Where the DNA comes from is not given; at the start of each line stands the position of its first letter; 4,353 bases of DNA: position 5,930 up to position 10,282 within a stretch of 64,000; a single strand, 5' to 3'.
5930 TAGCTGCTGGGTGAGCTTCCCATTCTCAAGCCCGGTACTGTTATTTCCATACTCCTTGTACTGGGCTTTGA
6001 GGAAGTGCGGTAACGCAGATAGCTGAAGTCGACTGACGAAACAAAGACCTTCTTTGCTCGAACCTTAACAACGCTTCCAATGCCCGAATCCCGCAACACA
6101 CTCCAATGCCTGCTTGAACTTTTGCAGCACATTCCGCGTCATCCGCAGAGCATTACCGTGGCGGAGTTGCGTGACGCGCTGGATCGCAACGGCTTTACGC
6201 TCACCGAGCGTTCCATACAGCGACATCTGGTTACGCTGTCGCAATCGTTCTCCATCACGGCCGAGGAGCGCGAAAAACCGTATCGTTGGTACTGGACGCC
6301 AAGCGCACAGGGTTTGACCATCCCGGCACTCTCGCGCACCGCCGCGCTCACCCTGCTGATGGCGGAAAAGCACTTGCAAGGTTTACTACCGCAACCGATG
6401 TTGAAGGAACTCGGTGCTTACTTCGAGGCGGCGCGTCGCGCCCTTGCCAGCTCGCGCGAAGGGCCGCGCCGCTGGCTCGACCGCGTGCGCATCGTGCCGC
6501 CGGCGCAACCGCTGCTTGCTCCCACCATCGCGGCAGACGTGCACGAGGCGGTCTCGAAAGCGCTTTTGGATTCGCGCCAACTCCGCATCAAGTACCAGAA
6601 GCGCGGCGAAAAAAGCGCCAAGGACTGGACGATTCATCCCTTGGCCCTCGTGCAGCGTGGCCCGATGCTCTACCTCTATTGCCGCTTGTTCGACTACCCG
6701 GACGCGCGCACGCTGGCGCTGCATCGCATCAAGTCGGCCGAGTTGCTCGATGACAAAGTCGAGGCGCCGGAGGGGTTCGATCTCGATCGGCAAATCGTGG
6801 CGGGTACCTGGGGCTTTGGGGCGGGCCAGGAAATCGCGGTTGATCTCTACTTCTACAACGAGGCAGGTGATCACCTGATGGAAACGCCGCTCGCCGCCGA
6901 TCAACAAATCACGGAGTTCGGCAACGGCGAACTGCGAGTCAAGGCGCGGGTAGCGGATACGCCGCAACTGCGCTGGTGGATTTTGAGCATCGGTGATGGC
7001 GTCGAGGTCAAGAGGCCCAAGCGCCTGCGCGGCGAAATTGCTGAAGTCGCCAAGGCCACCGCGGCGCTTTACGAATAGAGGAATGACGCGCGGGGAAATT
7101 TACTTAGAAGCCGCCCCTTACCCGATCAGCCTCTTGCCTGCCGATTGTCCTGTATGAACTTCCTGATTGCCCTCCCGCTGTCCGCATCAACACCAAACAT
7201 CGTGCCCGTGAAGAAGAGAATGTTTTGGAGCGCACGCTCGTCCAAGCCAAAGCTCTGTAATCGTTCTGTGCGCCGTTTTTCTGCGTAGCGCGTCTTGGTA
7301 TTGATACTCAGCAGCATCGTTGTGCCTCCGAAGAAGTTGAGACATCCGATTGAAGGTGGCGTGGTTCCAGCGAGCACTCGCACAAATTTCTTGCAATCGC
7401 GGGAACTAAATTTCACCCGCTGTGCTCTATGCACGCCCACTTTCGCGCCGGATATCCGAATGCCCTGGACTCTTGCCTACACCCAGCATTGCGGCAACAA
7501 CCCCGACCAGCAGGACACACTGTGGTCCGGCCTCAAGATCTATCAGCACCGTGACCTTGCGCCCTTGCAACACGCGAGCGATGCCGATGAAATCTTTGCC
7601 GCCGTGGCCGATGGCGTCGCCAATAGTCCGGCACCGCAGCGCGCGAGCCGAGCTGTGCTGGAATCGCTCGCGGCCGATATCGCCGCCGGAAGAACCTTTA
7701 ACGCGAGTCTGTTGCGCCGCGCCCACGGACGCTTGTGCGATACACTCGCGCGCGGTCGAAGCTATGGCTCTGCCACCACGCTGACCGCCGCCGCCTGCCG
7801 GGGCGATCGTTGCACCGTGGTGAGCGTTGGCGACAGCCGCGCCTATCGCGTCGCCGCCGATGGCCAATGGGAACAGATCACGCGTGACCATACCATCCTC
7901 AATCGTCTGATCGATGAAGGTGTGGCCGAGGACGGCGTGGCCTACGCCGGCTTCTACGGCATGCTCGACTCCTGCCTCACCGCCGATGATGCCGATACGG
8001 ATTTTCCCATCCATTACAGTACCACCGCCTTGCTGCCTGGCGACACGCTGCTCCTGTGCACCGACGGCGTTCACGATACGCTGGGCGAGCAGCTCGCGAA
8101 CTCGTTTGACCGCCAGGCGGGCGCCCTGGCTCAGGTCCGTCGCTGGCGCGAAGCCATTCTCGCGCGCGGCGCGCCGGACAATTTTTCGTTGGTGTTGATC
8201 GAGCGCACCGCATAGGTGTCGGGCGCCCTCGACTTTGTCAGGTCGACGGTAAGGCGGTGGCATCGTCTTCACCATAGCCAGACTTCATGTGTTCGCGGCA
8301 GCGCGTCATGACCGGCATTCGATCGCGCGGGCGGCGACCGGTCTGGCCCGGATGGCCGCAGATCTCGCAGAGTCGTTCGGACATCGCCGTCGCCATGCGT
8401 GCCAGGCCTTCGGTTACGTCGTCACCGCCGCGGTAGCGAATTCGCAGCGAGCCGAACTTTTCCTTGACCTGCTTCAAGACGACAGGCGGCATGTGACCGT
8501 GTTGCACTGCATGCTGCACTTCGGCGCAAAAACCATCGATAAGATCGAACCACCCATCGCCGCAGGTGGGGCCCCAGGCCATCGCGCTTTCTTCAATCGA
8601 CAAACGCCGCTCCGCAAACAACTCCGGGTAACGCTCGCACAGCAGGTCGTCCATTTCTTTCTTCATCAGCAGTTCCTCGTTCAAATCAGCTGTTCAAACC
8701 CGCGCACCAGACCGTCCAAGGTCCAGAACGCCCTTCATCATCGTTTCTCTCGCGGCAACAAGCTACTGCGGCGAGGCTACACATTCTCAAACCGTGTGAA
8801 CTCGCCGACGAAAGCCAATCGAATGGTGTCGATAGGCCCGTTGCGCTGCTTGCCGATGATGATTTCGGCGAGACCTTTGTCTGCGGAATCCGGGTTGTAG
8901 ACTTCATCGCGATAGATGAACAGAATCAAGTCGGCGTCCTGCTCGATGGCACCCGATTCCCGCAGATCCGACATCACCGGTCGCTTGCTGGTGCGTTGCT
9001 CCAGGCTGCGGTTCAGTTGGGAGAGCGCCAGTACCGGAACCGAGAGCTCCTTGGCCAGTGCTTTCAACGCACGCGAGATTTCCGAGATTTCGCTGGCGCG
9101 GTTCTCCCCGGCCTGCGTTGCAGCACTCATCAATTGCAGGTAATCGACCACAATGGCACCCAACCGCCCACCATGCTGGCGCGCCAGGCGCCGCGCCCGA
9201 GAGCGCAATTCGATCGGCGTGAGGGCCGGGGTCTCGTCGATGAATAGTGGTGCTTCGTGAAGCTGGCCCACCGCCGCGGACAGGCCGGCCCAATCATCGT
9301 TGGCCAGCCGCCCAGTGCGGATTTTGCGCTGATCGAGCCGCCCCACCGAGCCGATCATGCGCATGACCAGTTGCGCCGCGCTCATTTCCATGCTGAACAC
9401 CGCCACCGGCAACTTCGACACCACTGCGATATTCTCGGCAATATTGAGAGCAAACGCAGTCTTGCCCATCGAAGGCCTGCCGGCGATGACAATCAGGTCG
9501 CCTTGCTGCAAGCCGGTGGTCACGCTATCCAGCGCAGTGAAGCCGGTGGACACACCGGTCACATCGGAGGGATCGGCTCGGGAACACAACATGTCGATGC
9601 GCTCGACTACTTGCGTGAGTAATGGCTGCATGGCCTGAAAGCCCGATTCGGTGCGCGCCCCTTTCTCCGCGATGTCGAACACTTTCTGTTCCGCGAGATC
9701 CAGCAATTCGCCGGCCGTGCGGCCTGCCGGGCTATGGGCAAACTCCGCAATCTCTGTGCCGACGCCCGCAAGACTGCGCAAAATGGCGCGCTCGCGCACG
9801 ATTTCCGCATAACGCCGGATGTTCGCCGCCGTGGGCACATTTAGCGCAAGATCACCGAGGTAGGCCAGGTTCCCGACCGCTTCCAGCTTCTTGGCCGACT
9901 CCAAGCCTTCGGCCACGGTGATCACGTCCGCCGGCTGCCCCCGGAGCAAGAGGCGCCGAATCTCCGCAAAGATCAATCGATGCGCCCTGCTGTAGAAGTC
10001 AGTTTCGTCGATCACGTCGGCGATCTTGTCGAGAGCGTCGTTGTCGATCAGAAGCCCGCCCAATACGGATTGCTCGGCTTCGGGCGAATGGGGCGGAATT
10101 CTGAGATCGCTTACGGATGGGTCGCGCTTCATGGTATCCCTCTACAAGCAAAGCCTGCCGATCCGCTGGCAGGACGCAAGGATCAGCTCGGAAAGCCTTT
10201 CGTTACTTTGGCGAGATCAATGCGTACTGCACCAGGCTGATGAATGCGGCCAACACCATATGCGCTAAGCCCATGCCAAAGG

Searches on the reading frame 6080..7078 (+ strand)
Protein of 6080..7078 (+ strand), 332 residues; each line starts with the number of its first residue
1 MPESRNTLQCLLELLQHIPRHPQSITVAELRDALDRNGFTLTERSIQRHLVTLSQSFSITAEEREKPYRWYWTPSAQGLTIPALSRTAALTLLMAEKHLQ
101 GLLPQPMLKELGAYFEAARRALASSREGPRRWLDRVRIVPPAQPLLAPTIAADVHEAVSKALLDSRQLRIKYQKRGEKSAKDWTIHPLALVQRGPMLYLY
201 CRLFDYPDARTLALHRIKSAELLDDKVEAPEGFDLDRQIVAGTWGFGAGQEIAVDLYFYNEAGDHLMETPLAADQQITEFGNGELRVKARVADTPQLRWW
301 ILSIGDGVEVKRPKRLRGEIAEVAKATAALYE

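Call 64: search_protein_families(library=ncbifam, proteins=[window:6080-7078:+], max_evalue=0.01)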
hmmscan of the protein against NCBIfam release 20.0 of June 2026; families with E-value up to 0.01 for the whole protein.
window:6080-7078:+ (332 aa): 0 families

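Call 88: search_solved_structures(query=window:6080-7078:+, max_evalue=0.001, show_alignments=1)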
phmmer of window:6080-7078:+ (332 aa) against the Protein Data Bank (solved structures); distinct sequences matched with E-value up to 0.001: 5.
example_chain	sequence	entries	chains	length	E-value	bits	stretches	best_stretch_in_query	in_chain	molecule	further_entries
7u02_B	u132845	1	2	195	0.00014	24.4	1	166-321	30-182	WYL domain-containing protein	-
7tzv_A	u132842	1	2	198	0.00015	24.3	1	166-321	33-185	WYL domain-containing protein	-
9cu3_B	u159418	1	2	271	0.00023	23.7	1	158-321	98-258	WYL domain-containing protein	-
9pfq_Q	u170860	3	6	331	0.00026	23.5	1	158-321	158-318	WYL domain-containing protein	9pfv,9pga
8tp8_A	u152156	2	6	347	0.00029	23.4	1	161-321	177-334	DeoR-family transcriptional regulator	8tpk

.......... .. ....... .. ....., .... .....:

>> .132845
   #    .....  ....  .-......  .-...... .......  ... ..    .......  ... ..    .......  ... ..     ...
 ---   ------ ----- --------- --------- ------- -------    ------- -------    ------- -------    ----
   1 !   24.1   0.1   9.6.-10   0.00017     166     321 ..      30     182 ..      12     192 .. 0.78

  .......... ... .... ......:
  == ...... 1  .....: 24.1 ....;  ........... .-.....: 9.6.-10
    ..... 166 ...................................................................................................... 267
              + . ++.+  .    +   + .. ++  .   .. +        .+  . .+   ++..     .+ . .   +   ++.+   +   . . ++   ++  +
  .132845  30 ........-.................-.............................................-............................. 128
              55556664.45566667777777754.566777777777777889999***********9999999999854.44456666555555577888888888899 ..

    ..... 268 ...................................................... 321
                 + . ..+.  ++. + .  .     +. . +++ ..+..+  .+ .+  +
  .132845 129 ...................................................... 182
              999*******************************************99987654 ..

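Call 112: search_protein_families(library=pfam, proteins=[window:6080-7078:+], max_evalue=0.01)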
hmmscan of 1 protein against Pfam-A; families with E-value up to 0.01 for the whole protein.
window:6080-7078:+ (332 aa): 2 families
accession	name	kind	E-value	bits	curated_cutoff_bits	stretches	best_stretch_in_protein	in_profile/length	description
PF25583.1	WCX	-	1.6e-14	54.4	23.9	1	253-327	4-75/76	WCX domain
PF13280.12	WYL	-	1.2e-13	51.3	21.8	1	154-221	2-69/70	WYL domain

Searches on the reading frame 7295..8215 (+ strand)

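Call 26: search_protein_families(library=pfam, proteins=[window:7295-8215:+], max_evalue=0.01)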
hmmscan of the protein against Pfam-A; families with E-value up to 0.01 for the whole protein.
window:7295-8215:+ (306 aa): 2 families
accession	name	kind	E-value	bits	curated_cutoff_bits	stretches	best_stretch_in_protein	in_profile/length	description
PF13672.11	PP2C_2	-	1.1e-09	38.6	24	1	95-282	20-199/209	Protein phosphatase 2C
PF07228.17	SpoIIE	-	5.5e-05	23.6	25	1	236-278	110-150/192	Stage II sporulation protein E (SpoIIE)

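Call 64: search_protein_families(library=ncbifam, proteins=[window:7295-8215:+], max_evalue=0.01)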
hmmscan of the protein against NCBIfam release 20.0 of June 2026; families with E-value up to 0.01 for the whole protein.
window:7295-8215:+ (306 aa): 2 families
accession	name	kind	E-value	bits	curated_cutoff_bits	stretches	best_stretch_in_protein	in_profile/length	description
NF033484.1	Stp1_PP2C_phos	equivalog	4.7e-22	78.6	230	1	97-303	22-232/232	Stp1/IreP family PP2C-type Ser/Thr phosphatase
NF011149.0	PRK14559.1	equivalog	2.9e-09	36.2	374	1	160-218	482-539/642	serine/threonine phosphatase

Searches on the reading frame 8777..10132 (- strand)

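Call 26: search_protein_families(library=pfam, proteins=[window:8777-10132:-], max_evalue=0.01)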
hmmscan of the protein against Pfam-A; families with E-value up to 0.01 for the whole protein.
window:8777-10132:- (451 aa): 4 families
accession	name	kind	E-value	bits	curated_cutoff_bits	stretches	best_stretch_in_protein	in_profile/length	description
PF03796.21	DnaB_C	-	1e-108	363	27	1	193-450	1-255/255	DnaB-like helicase C terminal domain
PF00772.26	DnaB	-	7.3e-35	119.6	23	1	13-114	2-103/103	DnaB-like helicase N terminal domain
PF13481.12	AAA_25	-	4.1e-10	40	27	1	189-373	10-190/195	AAA domain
PF06745.19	ATPase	-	9.1e-05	22.4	26.6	1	194-277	1-84/231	KaiC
